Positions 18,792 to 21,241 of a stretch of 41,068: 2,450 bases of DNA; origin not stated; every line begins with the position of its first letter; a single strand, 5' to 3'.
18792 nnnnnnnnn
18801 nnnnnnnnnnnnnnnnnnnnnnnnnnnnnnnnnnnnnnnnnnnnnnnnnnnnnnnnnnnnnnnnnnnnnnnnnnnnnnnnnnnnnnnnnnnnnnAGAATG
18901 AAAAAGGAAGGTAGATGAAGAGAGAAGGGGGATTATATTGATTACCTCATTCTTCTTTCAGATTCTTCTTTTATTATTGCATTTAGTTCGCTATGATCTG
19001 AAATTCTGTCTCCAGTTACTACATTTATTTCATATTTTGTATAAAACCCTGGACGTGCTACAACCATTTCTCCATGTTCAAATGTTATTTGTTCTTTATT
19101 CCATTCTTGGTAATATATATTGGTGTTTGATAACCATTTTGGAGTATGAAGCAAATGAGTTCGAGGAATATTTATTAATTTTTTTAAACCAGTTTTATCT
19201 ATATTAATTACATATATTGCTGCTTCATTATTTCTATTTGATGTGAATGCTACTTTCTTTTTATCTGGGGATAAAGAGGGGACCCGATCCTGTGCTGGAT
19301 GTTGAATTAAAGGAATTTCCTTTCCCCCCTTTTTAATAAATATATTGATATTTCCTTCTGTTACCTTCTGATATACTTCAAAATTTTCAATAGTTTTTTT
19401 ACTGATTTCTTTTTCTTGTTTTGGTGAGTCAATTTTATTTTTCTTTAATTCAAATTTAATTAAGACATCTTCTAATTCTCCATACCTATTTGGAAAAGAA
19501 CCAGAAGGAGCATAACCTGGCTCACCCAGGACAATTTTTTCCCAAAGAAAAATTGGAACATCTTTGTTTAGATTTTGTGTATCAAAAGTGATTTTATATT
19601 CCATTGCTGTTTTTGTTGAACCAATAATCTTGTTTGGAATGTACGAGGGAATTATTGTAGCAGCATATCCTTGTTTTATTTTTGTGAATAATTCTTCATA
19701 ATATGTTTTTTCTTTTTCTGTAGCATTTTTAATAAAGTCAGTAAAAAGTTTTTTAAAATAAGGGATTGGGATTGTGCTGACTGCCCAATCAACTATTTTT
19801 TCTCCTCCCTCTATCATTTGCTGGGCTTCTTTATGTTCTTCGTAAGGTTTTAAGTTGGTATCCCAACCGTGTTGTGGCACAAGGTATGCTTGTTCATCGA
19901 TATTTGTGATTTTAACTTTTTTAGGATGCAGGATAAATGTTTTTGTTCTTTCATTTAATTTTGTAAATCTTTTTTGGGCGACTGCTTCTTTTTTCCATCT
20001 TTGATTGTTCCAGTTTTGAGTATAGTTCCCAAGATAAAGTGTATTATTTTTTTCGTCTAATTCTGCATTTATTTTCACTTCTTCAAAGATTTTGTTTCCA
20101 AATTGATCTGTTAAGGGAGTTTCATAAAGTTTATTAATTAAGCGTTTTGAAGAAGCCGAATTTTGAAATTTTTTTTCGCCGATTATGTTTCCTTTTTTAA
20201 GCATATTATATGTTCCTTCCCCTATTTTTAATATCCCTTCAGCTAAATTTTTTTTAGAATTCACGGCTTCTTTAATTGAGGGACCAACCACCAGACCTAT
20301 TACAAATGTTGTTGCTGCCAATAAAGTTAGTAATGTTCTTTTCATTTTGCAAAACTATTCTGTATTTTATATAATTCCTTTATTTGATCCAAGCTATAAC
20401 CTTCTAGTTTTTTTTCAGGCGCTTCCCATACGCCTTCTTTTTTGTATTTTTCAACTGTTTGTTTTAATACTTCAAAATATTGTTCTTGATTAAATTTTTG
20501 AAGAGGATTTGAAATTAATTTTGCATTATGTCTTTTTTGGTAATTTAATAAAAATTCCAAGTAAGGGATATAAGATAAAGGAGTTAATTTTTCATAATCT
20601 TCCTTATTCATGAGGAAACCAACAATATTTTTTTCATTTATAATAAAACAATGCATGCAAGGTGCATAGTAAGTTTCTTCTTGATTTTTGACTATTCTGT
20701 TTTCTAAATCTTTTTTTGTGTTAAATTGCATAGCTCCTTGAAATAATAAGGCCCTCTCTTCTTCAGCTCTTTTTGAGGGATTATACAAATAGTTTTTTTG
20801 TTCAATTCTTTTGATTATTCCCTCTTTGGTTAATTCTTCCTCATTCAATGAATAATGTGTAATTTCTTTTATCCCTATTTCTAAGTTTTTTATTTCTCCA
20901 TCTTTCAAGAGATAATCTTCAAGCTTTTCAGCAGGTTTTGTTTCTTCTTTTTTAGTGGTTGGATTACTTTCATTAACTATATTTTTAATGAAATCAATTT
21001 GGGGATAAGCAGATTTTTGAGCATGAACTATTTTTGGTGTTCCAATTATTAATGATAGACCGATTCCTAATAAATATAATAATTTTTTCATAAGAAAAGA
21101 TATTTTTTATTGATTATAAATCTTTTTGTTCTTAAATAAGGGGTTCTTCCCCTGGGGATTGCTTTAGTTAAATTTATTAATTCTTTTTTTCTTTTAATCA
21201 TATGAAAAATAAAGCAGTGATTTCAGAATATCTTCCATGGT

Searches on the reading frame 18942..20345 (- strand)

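Call 73: search_protein_families(library=pfam, proteins=[window:18942-20345:-], max_evalue=0.01)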
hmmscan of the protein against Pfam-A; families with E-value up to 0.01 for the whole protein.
window:18942-20345:- (467 aa): 2 families
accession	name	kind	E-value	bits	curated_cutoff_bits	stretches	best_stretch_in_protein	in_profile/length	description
PF22173.2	APH-like_N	-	0.00015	21.5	27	1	347-395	69-115/273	Acylamino-acid-releasing enzyme-like, N-terminal domain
PF07676.18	PD40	-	0.0034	17.8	20.9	1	346-379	4-38/38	WD40-like Beta Propeller Repeat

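Call 74: search_protein_families(library=ncbifam, proteins=[window:18942-20345:-], max_evalue=0.01)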
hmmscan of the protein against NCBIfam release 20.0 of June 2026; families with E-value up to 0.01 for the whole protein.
window:18942-20345:- (467 aa): 2 families
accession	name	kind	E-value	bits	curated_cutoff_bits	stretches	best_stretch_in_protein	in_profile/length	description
TIGR02800.1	propeller_TolB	equivalog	1.6e-05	24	343.15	1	331-389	257-317/418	Tol-Pal system beta propeller repeat protein TolB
NF002183.0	PRK01029.1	equivalog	0.0032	16.6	405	1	354-386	284-316/429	Tol-Pal system protein TolB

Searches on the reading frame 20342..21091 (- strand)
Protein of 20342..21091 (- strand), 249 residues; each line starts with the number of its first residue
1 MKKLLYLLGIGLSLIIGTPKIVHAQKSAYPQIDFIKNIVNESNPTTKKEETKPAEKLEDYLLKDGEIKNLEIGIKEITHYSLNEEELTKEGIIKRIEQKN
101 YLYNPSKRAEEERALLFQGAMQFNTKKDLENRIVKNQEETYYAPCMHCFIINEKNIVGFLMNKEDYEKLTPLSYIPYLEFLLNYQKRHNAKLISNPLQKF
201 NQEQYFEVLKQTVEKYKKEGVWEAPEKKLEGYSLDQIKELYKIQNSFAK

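Call 12: search_protein_families(library=pfam, proteins=[window:20342-21091:-], max_evalue=0.01)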
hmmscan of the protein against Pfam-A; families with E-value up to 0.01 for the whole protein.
window:20342-21091:- (249 aa): 1 family
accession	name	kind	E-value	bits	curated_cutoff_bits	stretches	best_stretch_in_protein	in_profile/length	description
PF05181.18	XPA_C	-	0.0045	17.3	25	0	78-100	12-34/51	XPA protein C-terminus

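Call 73: search_protein_families(library=pfam, proteins=[window:20342-21091:-], max_evalue=0.01)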
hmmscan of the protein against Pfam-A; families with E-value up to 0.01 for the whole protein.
window:20342-21091:- (249 aa): 1 family
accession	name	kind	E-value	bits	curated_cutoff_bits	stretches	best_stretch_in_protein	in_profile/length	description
PF05181.18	XPA_C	-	0.0045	17.3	25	0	78-100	12-34/51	XPA protein C-terminus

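Call 74: search_protein_families(library=ncbifam, proteins=[window:20342-21091:-], max_evalue=0.01)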
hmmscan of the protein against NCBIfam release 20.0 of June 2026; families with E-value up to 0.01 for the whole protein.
window:20342-21091:- (249 aa): 1 family
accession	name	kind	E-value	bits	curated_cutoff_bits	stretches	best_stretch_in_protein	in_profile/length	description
TIGR02877.1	spore_yhbH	equivalog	0.0046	16.1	467.95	1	54-140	116-199/371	sporulation protein YhbH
